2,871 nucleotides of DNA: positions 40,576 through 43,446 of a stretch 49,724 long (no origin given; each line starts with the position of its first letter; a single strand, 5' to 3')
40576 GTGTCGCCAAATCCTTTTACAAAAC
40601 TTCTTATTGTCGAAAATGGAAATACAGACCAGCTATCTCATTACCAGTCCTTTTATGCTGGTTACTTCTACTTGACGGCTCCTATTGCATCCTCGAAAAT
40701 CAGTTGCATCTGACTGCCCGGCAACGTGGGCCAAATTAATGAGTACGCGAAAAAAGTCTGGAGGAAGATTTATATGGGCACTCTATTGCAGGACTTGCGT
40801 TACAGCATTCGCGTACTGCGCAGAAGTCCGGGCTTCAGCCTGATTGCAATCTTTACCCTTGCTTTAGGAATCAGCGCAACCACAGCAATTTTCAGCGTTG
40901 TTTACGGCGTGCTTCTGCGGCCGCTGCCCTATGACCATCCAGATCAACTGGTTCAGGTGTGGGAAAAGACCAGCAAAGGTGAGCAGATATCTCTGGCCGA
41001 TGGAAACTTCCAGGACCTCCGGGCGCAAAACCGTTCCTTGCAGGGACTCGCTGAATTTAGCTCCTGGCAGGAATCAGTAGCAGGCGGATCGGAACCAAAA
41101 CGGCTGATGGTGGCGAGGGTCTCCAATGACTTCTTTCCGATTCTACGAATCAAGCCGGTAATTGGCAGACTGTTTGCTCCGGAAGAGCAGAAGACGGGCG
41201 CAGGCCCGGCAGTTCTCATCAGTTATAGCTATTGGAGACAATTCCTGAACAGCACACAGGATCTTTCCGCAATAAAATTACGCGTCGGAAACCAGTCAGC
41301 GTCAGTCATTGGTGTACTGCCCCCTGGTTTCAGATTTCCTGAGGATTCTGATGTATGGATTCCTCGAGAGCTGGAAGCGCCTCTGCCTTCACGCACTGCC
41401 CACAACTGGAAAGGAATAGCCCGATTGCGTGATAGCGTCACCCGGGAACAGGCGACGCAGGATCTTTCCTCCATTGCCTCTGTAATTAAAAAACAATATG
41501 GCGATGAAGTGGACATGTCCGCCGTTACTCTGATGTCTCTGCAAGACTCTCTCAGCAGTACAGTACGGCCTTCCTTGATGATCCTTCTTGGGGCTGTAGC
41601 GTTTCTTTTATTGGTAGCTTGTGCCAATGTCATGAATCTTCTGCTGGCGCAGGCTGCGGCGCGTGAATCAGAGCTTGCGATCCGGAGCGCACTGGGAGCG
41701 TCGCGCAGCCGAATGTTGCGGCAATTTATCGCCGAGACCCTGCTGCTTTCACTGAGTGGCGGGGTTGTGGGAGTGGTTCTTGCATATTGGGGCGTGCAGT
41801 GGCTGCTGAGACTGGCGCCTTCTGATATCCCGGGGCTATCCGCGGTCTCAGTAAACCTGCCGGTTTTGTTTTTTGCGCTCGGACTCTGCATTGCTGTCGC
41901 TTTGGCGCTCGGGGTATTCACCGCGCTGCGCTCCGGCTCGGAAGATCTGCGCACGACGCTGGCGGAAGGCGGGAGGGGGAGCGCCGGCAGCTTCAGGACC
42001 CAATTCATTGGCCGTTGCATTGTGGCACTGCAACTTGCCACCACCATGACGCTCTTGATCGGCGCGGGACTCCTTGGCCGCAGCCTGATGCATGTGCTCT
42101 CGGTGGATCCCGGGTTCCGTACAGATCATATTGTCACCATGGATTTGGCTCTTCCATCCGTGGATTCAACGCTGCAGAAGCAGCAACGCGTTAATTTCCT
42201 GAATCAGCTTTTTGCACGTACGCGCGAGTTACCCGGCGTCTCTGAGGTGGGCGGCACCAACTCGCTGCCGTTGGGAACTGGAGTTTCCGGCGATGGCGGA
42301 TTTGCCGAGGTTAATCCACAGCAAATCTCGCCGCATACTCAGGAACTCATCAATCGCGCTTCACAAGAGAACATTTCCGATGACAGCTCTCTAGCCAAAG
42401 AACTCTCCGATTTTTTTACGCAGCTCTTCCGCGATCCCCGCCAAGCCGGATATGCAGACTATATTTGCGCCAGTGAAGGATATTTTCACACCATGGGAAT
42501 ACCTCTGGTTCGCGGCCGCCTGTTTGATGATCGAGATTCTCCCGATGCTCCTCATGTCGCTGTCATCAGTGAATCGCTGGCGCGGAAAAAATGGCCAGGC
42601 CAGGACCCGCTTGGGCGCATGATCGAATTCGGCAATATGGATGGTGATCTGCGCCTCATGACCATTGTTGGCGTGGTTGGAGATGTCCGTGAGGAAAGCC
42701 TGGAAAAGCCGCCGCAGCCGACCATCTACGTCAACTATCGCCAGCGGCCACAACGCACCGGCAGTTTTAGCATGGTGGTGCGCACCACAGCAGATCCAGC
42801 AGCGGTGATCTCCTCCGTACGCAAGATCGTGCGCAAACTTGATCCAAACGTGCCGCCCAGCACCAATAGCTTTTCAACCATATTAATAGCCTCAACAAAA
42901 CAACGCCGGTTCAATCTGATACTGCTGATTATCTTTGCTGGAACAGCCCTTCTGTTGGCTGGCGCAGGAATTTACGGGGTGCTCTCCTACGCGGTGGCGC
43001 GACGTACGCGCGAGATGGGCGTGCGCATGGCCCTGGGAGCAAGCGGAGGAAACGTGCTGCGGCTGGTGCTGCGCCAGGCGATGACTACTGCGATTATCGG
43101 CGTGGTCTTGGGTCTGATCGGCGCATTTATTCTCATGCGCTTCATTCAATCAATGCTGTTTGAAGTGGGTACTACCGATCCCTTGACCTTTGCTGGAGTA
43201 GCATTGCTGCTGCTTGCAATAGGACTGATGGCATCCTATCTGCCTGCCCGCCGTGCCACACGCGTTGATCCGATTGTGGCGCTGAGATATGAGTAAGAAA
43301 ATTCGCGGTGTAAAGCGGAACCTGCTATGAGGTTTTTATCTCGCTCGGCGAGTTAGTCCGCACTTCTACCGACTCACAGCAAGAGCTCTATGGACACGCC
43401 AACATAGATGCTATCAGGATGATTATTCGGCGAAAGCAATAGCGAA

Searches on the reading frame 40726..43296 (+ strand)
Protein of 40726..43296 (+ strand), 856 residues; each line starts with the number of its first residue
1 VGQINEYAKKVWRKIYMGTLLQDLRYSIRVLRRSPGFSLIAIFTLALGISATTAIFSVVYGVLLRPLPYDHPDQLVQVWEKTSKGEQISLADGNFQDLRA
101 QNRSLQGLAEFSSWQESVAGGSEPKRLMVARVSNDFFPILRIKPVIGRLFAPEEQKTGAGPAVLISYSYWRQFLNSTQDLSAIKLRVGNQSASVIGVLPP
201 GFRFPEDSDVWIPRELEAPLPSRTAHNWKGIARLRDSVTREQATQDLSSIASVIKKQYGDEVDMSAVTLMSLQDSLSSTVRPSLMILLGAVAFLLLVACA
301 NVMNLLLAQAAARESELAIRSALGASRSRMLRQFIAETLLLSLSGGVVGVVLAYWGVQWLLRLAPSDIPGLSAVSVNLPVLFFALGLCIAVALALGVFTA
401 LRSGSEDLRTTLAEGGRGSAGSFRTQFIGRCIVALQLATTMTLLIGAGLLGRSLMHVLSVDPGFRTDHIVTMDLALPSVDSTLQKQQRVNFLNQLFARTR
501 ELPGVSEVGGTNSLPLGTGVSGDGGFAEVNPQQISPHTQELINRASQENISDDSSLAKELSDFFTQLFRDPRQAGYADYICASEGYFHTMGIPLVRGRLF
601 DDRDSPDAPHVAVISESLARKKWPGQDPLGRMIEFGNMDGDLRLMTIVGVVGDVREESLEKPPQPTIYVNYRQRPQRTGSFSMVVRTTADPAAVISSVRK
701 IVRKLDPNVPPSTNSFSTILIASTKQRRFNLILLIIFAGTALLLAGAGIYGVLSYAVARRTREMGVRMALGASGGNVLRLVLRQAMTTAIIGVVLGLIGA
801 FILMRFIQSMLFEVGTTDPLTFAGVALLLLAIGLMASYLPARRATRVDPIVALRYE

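Call 65: search_protein_families(library=pfam, proteins=[window:40726-43296:+], max_evalue=0.0001)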
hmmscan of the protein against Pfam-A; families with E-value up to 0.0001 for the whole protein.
window:40726-43296:+ (856 aa): 2 families
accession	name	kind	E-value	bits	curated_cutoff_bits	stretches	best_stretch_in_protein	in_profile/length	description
PF12704.14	MacB_PCD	-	6.1e-35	121.8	27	2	38-248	1-205/207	MacB-like periplasmic core domain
PF02687.27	FtsX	-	1.7e-28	99.5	25.5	2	735-849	1-120/120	FtsX-like permease C-terminal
